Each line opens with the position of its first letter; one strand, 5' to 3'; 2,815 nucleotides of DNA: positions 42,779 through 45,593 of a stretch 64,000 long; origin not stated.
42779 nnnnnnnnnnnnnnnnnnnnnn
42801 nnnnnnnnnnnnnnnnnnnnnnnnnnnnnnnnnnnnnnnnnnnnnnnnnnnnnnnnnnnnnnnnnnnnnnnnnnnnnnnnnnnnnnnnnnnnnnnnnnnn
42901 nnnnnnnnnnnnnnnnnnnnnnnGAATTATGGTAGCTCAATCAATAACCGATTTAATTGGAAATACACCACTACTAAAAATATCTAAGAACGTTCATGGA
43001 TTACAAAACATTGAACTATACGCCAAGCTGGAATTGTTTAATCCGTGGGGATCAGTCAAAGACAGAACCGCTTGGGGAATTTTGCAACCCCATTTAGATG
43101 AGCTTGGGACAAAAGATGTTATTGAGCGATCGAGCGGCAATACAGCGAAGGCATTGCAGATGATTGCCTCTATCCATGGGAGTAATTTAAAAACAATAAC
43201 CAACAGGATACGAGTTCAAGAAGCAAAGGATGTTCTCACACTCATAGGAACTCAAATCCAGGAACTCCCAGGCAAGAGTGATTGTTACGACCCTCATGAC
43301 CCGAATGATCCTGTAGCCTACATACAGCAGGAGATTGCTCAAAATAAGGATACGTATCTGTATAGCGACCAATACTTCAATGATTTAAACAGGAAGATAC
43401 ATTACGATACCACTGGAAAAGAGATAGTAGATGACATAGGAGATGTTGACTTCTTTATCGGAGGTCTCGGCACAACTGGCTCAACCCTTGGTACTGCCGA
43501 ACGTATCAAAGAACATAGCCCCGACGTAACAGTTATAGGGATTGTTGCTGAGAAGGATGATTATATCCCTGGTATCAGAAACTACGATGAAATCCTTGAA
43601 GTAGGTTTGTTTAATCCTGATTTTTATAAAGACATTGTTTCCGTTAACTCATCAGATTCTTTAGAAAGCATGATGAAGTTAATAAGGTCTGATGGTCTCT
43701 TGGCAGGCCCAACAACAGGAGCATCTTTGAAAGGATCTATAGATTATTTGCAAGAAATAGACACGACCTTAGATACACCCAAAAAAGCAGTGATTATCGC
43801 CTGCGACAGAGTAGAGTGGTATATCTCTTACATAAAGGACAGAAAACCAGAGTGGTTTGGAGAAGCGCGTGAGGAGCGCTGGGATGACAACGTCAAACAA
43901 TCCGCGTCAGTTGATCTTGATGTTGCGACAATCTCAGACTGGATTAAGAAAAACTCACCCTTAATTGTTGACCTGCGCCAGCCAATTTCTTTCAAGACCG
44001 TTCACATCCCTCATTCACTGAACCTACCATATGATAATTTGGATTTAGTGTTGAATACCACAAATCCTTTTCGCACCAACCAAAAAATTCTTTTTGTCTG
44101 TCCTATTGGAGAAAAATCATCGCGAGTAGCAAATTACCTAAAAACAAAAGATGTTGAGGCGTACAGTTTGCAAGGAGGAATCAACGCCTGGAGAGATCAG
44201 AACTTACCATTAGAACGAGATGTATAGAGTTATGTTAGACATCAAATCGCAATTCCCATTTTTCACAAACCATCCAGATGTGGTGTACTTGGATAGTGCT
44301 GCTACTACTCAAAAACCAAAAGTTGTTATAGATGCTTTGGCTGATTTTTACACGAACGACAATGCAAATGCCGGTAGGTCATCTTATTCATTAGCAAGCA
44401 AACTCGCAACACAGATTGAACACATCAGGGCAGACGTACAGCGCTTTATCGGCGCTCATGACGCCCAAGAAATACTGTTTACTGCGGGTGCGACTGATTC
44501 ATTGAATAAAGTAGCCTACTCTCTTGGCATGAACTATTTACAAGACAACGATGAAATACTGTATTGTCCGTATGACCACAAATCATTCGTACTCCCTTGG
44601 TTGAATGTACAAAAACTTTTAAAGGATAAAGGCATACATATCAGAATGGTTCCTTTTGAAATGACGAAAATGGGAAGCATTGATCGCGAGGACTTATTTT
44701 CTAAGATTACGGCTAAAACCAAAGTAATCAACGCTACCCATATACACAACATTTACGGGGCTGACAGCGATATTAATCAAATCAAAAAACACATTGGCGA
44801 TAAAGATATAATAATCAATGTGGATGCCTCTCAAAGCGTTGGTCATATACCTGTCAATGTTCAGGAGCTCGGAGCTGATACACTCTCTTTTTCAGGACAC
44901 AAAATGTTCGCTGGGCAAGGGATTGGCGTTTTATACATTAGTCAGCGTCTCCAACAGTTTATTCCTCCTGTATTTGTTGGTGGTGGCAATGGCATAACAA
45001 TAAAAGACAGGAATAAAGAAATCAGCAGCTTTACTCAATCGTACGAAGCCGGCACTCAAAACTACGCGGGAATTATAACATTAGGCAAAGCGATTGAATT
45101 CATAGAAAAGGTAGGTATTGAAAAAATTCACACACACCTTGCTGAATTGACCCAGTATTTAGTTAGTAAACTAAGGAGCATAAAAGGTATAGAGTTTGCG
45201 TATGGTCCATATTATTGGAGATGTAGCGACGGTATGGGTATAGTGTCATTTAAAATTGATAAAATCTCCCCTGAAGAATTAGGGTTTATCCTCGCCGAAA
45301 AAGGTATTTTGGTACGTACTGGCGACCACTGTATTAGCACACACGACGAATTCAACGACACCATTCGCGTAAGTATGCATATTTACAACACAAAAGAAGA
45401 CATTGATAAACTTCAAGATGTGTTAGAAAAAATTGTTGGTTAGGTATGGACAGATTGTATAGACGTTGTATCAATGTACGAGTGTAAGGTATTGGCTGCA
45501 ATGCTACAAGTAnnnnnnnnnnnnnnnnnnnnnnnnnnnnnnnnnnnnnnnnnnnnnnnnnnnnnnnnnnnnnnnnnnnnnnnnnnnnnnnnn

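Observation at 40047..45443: Leaderless Fur-family-headed operon: metalloregulator - CooC-like ATPase - PLP decarboxylase - CysK-fold/rhodanese fusion - SufS-like desulfurase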

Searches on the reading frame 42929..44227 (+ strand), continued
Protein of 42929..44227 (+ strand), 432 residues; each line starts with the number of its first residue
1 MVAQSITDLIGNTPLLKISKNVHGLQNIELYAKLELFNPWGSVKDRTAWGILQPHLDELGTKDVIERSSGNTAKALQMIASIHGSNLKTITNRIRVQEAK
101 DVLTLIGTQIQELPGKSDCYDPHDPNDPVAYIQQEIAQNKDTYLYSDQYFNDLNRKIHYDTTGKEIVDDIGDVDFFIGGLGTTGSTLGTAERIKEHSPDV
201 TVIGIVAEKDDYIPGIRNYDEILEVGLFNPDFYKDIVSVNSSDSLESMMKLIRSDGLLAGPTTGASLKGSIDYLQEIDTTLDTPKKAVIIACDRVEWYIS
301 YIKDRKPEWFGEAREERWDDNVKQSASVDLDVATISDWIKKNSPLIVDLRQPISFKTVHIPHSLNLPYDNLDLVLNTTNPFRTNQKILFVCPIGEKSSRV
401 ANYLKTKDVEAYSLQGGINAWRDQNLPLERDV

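Call 54: find_encoding_contigs(protein=P0098, flank=9000, max_places=1)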
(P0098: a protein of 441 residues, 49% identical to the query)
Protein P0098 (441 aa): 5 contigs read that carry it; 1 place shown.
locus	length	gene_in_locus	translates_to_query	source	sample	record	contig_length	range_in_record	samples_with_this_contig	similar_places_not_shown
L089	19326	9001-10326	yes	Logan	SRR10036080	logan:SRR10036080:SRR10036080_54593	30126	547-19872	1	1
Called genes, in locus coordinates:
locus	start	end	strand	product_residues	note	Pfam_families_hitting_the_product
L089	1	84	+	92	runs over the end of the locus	-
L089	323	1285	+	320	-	-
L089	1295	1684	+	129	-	-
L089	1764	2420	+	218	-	PF01596:Methyltransf_3, PF13578:Methyltransf_24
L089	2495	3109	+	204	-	PF13023:HD_3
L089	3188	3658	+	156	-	PF01478:Peptidase_A24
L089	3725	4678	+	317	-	PF14226:DIOX_N, PF03171:2OG-FeII_Oxy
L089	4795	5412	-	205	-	-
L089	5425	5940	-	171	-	PF06185:YecM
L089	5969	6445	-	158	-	-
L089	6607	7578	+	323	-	PF01656:CbiA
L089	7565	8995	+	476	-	PF02784:Orn_Arg_deC_N, PF01168:Ala_racemase_N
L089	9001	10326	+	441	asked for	PF00291:PALP, PF00581:Rhodanese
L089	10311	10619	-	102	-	-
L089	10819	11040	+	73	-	-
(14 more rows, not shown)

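Call 60: search_protein_families(library=ncbifam, proteins=[L088:11596-13128:+, L088:13125-14336:+, L088:14495-15967:+], max_evalue=0.00001)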
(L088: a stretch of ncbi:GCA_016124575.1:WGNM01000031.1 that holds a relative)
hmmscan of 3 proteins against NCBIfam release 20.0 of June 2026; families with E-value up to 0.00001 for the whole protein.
L088:11596-13128:+ (510 aa): 18 families
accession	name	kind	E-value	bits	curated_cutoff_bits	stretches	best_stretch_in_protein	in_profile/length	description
NF045689.1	BCarotKetCrtO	equivalog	1.8e-50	172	1000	1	3-506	6-540/563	beta-carotene ketolase CrtO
TIGR02734.1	crtI_fam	subfamily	1.3e-32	113.2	238.1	1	4-502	2-485/504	phytoene desaturase family protein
NF058655.1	CrtID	equivalog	3.2e-20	72.4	640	1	3-289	1-284/478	bifunctional phytoene desaturase/3,4-desaturase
NF005560.0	PRK07233.1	equivalog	2.9e-19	69.2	252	2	1-44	1-44/435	hypothetical protein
TIGR02730.1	carot_isom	equivalog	2.2e-18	66.4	586.9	1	218-502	223-489/493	carotenoid isomerase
NF045637.1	carotdesatCrtDProt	equivalog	7.9e-16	57.6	580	1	213-291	212-290/485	1-hydroxycarotenoid 3,4-desaturase CrtD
NF005547.0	PRK07208.1-3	equivalog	4.1e-13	48.9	380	1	3-42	7-46/465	hypothetical protein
TIGR03467.1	HpnE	equivalog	1.2e-11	44.6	283.05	1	3-41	1-39/430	hydroxysqualene dehydroxylase HpnE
TIGR02733.1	desat_CrtD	equivalog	1.2e-09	37.4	549.7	0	3-92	4-95/492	C-3',4' desaturase CrtD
NF008845.0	PRK11883.1-5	equivalog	2.3e-08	32.8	560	0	209-308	217-312/468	protoporphyrinogen oxidase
NF005548.0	PRK07208.1-4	equivalog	4.3e-08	32.2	389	0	2-41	5-44/488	hypothetical protein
NF009409.0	PRK12770.1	subfamily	8.9e-08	31.6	343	1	2-40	20-58/360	putative glutamate synthase subunit beta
NF042421.1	hydcarot_desat_CrtD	equivalog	2e-07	29.8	500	0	4-41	5-42/487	1-hydroxycarotenoid 3,4-desaturase CrtD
TIGR01317.1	GOGAT_sm_gam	subfamily_domain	7.7e-07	28.3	447.7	1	2-39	145-182/485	glutamate synthase small subunit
TIGR01350.1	lipoamide_DH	equivalog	1.1e-06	27.7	408.8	0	2-40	3-40/461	dihydrolipoyl dehydrogenase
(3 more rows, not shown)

L088:13125-14336:+ (403 aa): 0 families

L088:14495-15967:+ (490 aa): 0 families

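Call 74: predict_structure(alignment_id=A3)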
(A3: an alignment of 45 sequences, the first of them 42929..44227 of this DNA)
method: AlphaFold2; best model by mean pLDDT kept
length: 432 residues; sequences in the alignment: 45
mean_pLDDT: 90.4   pTM: 0.80
mean pLDDT of the five models: 90.4, 89.5, 89.4, 88.8, 86.0
residues with pLDDT >= 90: 306; 70-90: 106; 50-70: 15; < 50: 5
segments of 3 or more residues with pLDDT < 50: 117-120
pLDDT, mean of each block of 10 residues (from residue 1): 93 97 97 97 95 95 90 95 95 82 94 61 63 88 88 94 98 95 86 97 91 85 66 92 97 97 97 96 96 91 91 85 88 95 96 85 92 92 96 88 95 92 90 63
secondary structure, 60 per line:
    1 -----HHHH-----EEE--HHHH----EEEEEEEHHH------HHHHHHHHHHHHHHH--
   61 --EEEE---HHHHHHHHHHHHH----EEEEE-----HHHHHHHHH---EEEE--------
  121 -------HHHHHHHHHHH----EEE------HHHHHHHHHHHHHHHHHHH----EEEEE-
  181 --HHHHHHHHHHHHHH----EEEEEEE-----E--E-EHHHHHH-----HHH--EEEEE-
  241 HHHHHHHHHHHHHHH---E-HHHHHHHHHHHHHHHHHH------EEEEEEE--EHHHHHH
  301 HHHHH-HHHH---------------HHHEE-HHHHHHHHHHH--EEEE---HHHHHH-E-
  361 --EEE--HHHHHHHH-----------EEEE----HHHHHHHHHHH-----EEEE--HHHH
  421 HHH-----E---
elements in order: H6-9 E15-17 H20-23 E28-34 H44-58 E63-66 H70-82 E87-91 H97-105 E109-112 H128-138 E143-145 H152-170 E175-179 H183-196 E201-207 H219-224 E235-239 H241-255 H261-278 E285-291 H295-305 H307-310 H332-342 E345-348 H352-357 E363-365 H368-375 E387-390 H395-405 E411-414 H417-423

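Call 76: fold_search(model_id=the predicted structure, library=pdb)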
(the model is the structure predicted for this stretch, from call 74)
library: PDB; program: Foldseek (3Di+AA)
matches with E <= 10: 1759; with E <= 0.001: 567
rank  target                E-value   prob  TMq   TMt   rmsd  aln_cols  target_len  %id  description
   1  8h4q_A                1.8e-28  1.00  0.63  0.56  20.6       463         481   24  Aspergillomarasmine A biosynthese complex with OPS (released 2023-10-18)
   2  8h4h_A                1.9e-28  1.00  0.64  0.58  20.6       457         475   23  The apo structure of Aspergillomarasmine A synthetase (released 2023-10-18)
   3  8h4q_N                1.7e-27  1.00  0.64  0.57  20.4       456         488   24  Aspergillomarasmine A biosynthese complex with OPS (released 2023-10-18)
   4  8h4h_N                2.8e-27  1.00  0.65  0.58  20.2       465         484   23  The apo structure of Aspergillomarasmine A synthetase (released 2023-10-18)
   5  6vju_A                5.3e-24  1.00  0.63  0.85   3.1       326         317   27  Crystal Structure of Cystathionine beta synthase from Legionella pneumophila with LLP, PLP, and homocysteine (released 2020-02-05)
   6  6xwl_C                8.4e-24  1.00  0.64  0.58  15.2       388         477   23  Cystathionine beta-synthase from Toxoplasma gondii (released 2021-02-03)
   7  6xyl_F                1.2e-23  1.00  0.63  0.57  16.4       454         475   22  Crystal structure of delta466-491 cystathionine beta-synthase from Toxoplasma gondii with L-serine (released 2021-02-10)
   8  6xwl_D                1.4e-23  1.00  0.63  0.58  15.0       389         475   23  Cystathionine beta-synthase from Toxoplasma gondii (released 2021-02-03)
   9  6xwl_B                2.1e-23  1.00  0.63  0.59  16.6       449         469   22  Cystathionine beta-synthase from Toxoplasma gondii (released 2021-02-03)
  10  5d87                  2.2e-23  1.00  0.60  0.80   3.2       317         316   26  Staphyloferrin B precursor biosynthetic enzyme SbnA Y152F/S185G variant (released 2016-02-03)
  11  6xwl_E                2.8e-23  1.00  0.63  0.57  15.2       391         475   23  Cystathionine beta-synthase from Toxoplasma gondii (released 2021-02-03)
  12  6zs7_B                4.2e-23  1.00  0.63  0.58  14.9       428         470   23  Crystal structure of delta466-491 cystathionine beta-synthase from Toxoplasma gondii with L-cysteine (released 2021-07-28)
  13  8s5h_A                6.3e-23  1.00  0.64  0.55  15.3       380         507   25  Full-length human cystathionine beta-synthase with C-terminal 6xHis-tag, basal state, helical reconstruction (released 2024-04-17)
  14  6xyl_E                6.3e-23  1.00  0.63  0.58  11.2       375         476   24  Crystal structure of delta466-491 cystathionine beta-synthase from Toxoplasma gondii with L-serine (released 2021-02-10)
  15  6zs7_C                6.7e-23  1.00  0.63  0.59  15.1       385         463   24  Crystal structure of delta466-491 cystathionine beta-synthase from Toxoplasma gondii with L-cysteine (released 2021-07-28)
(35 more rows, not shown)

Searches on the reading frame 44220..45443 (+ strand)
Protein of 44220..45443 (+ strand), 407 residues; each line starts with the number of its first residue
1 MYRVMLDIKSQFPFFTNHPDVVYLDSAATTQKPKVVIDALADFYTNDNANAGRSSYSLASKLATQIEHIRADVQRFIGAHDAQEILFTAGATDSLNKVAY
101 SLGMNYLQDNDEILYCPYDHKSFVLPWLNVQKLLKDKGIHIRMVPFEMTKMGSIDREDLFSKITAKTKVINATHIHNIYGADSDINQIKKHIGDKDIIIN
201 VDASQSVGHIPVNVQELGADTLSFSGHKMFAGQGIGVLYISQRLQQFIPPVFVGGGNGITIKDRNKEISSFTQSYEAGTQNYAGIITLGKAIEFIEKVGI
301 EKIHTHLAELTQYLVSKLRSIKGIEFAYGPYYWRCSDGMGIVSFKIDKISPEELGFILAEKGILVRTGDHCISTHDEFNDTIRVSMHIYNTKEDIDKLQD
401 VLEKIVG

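Call 3: search_protein_families(library=pfam, proteins=[window:44220-45443:+], max_evalue=0.01)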
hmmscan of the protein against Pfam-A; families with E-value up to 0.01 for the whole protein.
window:44220-45443:+ (407 aa): 4 families
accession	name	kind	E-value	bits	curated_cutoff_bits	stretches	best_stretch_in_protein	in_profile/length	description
PF00266.25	Aminotran_5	-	5.1e-106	355.2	21.5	1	22-398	1-371/371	Aminotransferase class-V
PF00155.27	Aminotran_1_2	-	3.3e-05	23.7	19.7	1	66-398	44-357/361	Aminotransferase class I and II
PF01041.23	DegT_DnrJ_EryC1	-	0.00034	20.4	19.8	1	150-231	96-177/360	DegT/DnrJ/EryC1/StrS aminotransferase family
PF01053.26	Cys_Met_Meta_PP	-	0.00095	18.3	27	1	149-234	120-204/381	Cys/Met metabolism PLP-dependent enzyme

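Call 4: search_protein_families(library=ncbifam, proteins=[window:44220-45443:+], max_evalue=0.01)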
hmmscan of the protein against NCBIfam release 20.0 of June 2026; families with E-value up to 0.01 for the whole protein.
window:44220-45443:+ (407 aa): 25 families
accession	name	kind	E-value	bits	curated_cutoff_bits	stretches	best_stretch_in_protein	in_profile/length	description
TIGR01979.1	sufS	subfamily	1.1e-109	367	475.1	1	7-405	2-398/403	SufS family cysteine desulfurase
NF041166.1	f2_encap_cargo1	exception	8.1e-89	299.4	800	1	8-405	230-623/623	family 2A encapsulin nanocompartment cargo protein cysteine desulfurase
NF006791.0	PRK09295.1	equivalog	7.9e-77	259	661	1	11-405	11-401/406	cysteine desulfurase SufS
NF008126.0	PRK10874.1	equivalog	2e-73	247.8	607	1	7-404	8-394/401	cysteine desulfurase CsdA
TIGR03392.1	FeS_syn_CsdA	equivalog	1.8e-72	244.7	493.6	1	8-403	6-390/398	cysteine desulfurase CsdA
TIGR01977.1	am_tr_V_EF2568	hypoth_equivalog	2.7e-70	237.3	377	1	22-405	1-376/376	cysteine desulfurase family protein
TIGR03402.1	FeS_nifS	equivalog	1.9e-49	168.4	530.75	1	22-406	1-370/379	cysteine desulfurase NifS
NF040779.1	Sec_lyase_SclA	exception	7.9e-46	156.6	525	1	22-405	1-376/378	selenocysteine lyase SclA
TIGR01976.1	am_tr_V_VC1184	hypoth_equivalog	3e-44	151.9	352.35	1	8-401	6-400/401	cysteine desulfurase-like protein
TIGR02006.1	IscS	equivalog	6e-40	137.5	643.2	1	22-377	5-332/402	IscS subfamily cysteine desulfurase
NF010611.0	PRK14012.1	equivalog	5.6e-39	134.2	548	1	22-377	7-336/406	IscS subfamily cysteine desulfurase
TIGR03235.1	DNA_S_dndA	equivalog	6.4e-36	124.4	480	1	23-374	1-327/353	cysteine desulfurase DndA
TIGR03403.1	nifS_epsilon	equivalog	4.8e-30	104.6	587.7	1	22-380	1-333/382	NifS family cysteine desulfurase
NF002806.0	PRK02948.1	subfamily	2.4e-28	99.2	304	1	22-319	2-274/381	IscS subfamily cysteine desulfurase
TIGR04343.1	egtE_PLP_lyase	equivalog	7.2e-18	64.5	400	1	21-403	14-369/370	ergothioneine biosynthesis PLP-dependent enzyme EgtE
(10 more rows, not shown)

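Call 99: search_solved_structures(query=window:44220-45443:+, max_evalue=1e-40)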
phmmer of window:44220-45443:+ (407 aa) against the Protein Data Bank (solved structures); distinct sequences matched with E-value up to 1e-40: 43.
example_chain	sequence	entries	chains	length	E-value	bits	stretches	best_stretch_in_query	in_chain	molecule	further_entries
5xt5_A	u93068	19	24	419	7.4e-71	242.7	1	5-404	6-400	Cysteine desulfurase SufS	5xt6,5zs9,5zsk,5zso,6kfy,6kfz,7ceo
5j8q_A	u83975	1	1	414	8.7e-71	242.4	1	6-404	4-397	Cysteine desulfurase SufS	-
7e6d_A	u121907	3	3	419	4.1e-70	240.2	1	5-404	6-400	Cysteine desulfurase SufS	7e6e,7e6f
7e6a_A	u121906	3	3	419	1.3e-69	238.6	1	5-404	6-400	Cysteine desulfurase SufS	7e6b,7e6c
7cer_A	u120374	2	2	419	1.6e-69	238.3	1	5-404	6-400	Cysteine desulfurase SufS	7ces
7ceq_A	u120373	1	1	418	1.6e-69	238.2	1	5-404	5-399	Cysteine desulfurase SufS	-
8d8s_A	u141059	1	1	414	8e-69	236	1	16-403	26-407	Cysteine desulfurase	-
5vpr_A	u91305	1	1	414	9e-67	229.2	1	6-404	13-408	Cysteine desulfurase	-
1t3i_A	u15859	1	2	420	1.6e-65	225.1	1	16-400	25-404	Probable cysteine desulfurase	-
7tlm_A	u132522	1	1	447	1.6e-65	225.1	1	9-404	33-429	Cysteine desulfurase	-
7tlp_A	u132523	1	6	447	4.5e-65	223.6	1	9-404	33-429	Cysteine desulfurase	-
7tlr_A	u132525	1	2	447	1.1e-64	222.3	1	9-404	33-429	Cysteine desulfurase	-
7tlq_A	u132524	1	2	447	3.1e-64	220.9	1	9-404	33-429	Cysteine desulfurase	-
4q75_A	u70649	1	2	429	3.1e-64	220.9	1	17-398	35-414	Cysteine desulfurase 2, chloroplastic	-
4q76_A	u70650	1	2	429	6.7e-63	216.5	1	17-398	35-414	Cysteine desulfurase 2, chloroplastic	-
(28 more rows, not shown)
